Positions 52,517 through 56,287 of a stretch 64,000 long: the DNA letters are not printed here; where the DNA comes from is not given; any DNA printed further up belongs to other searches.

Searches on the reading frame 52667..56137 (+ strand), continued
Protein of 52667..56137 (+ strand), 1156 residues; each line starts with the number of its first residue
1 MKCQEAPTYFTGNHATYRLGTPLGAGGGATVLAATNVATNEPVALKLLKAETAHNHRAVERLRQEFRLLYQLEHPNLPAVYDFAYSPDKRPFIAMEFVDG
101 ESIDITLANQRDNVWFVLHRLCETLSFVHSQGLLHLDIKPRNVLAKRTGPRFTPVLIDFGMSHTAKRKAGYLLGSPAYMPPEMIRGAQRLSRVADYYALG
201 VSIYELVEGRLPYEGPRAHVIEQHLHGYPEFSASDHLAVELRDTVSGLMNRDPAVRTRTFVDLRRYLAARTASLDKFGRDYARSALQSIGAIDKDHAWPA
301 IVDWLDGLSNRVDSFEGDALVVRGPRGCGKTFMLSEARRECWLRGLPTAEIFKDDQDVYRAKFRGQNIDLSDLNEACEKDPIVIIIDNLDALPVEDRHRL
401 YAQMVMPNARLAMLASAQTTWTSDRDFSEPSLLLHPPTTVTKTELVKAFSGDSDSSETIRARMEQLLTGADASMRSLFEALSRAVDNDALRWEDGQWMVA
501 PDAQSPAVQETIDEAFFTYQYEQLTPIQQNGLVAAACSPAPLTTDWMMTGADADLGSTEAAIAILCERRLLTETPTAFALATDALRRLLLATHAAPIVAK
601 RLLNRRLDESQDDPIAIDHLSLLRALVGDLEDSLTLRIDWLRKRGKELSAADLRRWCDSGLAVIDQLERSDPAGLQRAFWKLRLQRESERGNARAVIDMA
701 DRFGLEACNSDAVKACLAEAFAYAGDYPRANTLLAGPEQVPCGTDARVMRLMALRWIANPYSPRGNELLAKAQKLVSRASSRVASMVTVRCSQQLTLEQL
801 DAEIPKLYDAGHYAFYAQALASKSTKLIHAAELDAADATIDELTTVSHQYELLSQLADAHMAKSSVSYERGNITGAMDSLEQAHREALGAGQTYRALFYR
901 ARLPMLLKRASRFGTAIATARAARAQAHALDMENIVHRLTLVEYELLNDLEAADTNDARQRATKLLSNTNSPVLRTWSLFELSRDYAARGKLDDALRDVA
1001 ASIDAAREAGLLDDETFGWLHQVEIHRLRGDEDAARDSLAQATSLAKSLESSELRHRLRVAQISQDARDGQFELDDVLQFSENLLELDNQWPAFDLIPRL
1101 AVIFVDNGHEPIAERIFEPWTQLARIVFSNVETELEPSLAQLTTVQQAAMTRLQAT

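Call 96: search_protein_families(library=pfam, proteins=[L001:14749-15369:-], max_evalue=1)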
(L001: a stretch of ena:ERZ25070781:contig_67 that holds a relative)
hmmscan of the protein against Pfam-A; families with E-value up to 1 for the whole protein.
L001:14749-15369:- (206 aa): 1 family
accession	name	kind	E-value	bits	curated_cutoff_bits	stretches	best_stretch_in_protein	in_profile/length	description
PF00791.26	ZU5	-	0.031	15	21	1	133-152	60-79/97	ZU5 domain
